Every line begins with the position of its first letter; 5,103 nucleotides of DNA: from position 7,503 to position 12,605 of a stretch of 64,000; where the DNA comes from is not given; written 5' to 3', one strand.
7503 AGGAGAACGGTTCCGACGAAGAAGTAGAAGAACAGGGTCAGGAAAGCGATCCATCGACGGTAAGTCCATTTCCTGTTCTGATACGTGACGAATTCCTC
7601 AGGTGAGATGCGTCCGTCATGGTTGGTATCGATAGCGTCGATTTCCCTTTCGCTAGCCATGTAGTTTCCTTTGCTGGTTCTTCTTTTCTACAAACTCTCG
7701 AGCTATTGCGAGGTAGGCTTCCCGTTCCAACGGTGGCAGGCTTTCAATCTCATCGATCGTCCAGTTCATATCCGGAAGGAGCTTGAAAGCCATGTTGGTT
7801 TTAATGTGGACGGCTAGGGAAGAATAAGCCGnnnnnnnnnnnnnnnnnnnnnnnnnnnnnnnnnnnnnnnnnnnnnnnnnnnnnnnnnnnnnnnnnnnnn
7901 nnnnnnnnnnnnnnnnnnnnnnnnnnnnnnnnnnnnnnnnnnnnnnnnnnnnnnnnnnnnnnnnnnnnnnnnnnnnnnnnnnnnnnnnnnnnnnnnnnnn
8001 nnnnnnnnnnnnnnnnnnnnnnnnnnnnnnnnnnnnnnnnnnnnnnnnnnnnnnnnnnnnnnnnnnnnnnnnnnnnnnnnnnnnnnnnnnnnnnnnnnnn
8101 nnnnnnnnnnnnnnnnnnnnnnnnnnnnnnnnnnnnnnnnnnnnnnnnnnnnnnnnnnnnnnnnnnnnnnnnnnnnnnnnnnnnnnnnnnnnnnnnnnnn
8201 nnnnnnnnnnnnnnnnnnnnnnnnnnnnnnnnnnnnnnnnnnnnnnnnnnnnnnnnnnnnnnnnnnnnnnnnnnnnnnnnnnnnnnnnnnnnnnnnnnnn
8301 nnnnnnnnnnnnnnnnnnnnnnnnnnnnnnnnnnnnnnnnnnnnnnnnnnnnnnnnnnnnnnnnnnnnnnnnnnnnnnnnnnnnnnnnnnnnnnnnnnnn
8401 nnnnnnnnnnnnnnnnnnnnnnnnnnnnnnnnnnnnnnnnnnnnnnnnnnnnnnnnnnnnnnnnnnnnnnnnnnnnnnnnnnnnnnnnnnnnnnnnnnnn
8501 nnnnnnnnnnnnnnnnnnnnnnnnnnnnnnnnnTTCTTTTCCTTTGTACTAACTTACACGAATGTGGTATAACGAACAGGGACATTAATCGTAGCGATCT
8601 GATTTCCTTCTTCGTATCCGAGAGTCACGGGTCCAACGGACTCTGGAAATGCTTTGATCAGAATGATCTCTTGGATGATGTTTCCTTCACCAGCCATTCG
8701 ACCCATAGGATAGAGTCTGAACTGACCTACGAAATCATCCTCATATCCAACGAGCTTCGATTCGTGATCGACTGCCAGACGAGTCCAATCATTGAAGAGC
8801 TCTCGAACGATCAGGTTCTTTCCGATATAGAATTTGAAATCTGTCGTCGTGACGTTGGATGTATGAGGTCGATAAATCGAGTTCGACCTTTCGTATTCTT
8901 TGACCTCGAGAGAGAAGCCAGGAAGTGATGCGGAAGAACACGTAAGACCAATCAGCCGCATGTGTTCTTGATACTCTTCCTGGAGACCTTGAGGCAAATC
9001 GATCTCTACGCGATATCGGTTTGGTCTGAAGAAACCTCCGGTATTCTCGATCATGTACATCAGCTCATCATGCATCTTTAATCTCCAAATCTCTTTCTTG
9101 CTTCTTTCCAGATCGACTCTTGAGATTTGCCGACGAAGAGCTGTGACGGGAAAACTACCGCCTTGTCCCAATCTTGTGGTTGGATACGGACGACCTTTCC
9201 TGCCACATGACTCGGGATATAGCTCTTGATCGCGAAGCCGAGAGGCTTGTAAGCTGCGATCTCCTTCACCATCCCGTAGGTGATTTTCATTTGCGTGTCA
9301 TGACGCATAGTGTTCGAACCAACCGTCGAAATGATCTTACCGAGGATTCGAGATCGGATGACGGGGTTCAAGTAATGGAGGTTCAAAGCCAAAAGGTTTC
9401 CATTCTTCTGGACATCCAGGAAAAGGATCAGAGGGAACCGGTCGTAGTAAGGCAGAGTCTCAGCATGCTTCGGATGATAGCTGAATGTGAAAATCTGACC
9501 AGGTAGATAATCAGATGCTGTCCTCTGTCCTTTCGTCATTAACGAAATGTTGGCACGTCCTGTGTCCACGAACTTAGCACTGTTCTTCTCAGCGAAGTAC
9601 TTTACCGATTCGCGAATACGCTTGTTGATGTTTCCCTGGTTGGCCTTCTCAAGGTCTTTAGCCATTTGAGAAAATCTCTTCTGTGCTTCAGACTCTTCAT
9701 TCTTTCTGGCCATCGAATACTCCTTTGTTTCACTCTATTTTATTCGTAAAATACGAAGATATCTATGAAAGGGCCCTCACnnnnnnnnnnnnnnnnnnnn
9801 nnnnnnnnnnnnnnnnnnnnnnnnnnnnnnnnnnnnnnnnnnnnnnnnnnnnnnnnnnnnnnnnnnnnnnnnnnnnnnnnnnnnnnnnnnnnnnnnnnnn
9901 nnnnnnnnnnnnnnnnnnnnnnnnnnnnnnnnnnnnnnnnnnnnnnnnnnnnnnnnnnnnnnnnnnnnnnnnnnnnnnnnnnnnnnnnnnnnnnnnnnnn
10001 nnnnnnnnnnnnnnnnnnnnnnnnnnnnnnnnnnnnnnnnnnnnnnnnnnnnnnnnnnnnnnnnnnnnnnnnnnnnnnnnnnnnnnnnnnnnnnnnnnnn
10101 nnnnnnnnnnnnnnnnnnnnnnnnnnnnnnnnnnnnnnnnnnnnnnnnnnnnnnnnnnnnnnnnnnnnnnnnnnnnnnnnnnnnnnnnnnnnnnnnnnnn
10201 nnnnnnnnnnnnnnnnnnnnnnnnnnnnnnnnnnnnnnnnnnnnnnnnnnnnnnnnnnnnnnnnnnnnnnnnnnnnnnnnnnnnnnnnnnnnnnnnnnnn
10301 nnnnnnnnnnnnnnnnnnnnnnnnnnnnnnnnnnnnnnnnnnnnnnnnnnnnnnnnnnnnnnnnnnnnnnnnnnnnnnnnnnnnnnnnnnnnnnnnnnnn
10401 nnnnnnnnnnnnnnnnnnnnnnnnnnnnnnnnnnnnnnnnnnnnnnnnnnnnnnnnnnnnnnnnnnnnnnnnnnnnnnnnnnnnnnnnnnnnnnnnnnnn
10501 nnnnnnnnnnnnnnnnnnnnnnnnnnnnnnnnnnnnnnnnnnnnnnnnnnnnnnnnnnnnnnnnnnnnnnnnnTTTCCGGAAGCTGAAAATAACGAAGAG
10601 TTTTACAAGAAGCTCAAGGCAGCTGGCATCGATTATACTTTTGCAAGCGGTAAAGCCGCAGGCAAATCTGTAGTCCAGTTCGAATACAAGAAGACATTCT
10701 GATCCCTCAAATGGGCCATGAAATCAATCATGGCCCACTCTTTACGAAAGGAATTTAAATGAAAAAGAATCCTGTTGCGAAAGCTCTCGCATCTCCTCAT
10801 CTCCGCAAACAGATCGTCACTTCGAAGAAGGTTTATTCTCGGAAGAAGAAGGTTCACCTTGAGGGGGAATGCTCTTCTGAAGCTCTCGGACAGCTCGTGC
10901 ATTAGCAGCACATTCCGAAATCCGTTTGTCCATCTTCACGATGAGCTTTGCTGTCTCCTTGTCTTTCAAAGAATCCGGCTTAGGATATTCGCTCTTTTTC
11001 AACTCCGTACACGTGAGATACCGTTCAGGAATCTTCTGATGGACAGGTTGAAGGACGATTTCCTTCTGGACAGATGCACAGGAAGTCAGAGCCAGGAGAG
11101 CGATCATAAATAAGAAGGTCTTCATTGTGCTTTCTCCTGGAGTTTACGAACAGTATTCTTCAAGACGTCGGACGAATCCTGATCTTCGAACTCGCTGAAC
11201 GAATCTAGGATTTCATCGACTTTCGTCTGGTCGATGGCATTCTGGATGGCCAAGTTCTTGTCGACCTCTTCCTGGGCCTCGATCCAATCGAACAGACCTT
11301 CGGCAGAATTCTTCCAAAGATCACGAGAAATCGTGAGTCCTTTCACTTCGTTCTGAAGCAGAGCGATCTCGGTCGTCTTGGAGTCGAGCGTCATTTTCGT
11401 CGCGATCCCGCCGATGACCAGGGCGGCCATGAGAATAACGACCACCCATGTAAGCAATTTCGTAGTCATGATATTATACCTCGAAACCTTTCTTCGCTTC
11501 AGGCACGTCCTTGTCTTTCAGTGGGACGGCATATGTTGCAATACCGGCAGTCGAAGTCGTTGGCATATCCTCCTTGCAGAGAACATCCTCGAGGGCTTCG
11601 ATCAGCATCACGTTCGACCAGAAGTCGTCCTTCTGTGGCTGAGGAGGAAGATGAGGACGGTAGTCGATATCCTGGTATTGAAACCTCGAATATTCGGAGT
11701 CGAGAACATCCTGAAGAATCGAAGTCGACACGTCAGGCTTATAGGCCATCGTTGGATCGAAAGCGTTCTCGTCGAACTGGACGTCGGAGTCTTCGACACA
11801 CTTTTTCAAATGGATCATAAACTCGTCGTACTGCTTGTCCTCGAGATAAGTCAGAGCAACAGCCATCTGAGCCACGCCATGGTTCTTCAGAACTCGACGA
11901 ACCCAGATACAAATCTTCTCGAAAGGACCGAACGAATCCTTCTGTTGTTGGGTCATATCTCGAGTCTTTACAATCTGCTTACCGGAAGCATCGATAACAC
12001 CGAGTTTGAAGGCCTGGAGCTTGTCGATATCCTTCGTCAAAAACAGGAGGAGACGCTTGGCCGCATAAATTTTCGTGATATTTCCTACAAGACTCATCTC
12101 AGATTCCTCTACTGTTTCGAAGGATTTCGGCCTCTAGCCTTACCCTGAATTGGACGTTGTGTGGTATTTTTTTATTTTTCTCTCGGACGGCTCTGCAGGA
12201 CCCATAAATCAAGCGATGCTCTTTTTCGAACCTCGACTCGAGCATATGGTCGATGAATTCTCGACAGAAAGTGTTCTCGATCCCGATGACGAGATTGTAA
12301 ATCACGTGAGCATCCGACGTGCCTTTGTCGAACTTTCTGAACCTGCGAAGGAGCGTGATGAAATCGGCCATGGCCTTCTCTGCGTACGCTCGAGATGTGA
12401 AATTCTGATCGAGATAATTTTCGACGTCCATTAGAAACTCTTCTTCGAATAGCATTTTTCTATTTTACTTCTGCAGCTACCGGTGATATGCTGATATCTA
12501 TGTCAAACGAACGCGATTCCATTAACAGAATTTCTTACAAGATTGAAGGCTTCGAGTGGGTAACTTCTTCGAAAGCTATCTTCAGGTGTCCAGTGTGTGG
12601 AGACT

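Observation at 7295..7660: EF-hand calcium-binding loop on a small phage membrane protein cotranscribed with the tape-measure-like gene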

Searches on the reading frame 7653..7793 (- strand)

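Call 5: search_protein_families(library=pfam, proteins=[window:7653-7793:-], max_evalue=1)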
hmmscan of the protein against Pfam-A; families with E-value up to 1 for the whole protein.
window:7653-7793:- (46 aa): 1 family
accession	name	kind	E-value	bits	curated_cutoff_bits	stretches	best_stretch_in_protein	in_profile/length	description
PF21658.2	LNYV_PP_C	-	0.16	12.4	27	1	4-22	7-25/60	Lettuce necrotic yellow virus phosphoprotein C-terminal domain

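Call 6: search_protein_families(library=phrogs, proteins=[window:7653-7793:-], max_evalue=0.01)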
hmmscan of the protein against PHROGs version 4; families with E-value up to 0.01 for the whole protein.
window:7653-7793:- (46 aa): 1 family
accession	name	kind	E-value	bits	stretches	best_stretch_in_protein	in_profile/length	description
phrog_634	-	tail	2e-07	32.2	1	2-43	72-113/121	baseplate hub assembly catalyst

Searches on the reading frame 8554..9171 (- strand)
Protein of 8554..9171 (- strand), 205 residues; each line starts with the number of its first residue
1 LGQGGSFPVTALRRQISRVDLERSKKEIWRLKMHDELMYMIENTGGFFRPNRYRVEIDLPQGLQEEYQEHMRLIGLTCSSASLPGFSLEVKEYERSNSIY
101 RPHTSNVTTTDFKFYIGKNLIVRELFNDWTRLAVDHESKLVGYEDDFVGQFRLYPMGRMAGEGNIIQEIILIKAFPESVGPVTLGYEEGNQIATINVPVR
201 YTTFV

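Call 5: search_protein_families(library=pfam, proteins=[window:8554-9171:-], max_evalue=1)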
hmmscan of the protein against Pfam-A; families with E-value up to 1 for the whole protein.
window:8554-9171:- (205 aa): 1 family
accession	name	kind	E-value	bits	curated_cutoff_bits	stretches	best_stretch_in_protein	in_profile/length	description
PF24003.1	DUF7319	-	0.19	11.6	27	1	119-169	32-80/205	Domain of unknown function (DUF7319)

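Call 6: search_protein_families(library=phrogs, proteins=[window:8554-9171:-], max_evalue=0.01)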
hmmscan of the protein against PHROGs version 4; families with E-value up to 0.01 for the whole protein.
window:8554-9171:- (205 aa): 2 families
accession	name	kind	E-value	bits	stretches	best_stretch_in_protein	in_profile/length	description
phrog_45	-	tail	1e-25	91.7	1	35-204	79-252/350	tail tube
phrog_3629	-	tail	5.2e-17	62.9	1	70-202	72-202/313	tail tube protein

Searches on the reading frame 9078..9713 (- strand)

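Call 5: search_protein_families(library=pfam, proteins=[window:9078-9713:-], max_evalue=1)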
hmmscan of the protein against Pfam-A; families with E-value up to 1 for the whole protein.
window:9078-9713:- (211 aa): 0 families

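Call 6: search_protein_families(library=phrogs, proteins=[window:9078-9713:-], max_evalue=0.01)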
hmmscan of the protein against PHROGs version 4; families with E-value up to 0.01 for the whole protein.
window:9078-9713:- (211 aa): 1 family
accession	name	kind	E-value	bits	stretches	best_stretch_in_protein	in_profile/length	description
phrog_429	-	DNA, RNA and nucleotide metabolism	7.1e-53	180.5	1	4-208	10-206/210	DNA end protector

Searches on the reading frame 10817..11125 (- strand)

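Call 6: search_protein_families(library=phrogs, proteins=[window:10817-11125:-], max_evalue=0.01)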
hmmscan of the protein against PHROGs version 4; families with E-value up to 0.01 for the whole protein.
window:10817-11125:- (102 aa): 1 family
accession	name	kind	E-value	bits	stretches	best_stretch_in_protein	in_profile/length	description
phrog_456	-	lysis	9.1e-09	35.9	1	1-87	11-91/102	Rz-like spanin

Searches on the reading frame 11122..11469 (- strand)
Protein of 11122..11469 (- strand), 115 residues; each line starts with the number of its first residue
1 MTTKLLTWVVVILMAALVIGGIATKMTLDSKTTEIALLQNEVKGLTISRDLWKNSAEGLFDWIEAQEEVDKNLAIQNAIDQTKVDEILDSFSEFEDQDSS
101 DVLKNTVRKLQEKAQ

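Call 6: search_protein_families(library=phrogs, proteins=[window:11122-11469:-], max_evalue=0.01)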
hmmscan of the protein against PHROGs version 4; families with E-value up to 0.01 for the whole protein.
window:11122-11469:- (115 aa): 2 families
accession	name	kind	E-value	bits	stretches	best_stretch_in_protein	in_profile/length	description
phrog_32549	-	unknown function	0.00067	20.8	1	2-115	6-118/119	-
phrog_4884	-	lysis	0.0007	20.9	1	37-94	21-78/87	holin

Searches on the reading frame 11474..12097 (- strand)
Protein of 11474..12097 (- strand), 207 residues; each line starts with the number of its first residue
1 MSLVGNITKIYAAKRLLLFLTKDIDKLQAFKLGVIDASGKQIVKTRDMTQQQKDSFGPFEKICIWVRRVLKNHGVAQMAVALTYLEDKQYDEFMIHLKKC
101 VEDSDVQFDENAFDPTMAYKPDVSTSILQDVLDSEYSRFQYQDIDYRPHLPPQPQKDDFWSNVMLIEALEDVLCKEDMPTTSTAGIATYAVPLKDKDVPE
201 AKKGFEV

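Call 6: search_protein_families(library=phrogs, proteins=[window:11474-12097:-], max_evalue=0.01)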
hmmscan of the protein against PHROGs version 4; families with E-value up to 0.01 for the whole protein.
window:11474-12097:- (207 aa): 2 families
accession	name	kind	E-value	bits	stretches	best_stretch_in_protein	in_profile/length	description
phrog_2086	-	unknown function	9e-17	62.6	1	2-106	2-107/156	-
phrog_18642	-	unknown function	3.3e-08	34.6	1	6-72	4-71/197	-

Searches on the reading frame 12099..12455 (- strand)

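Call 6: search_protein_families(library=phrogs, proteins=[window:12099-12455:-], max_evalue=0.01)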
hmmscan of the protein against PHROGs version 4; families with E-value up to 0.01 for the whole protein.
window:12099-12455:- (118 aa): 1 family
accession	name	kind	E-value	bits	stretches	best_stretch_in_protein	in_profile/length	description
phrog_34118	-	unknown function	2.9e-31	109.2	1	9-114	1-106/109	-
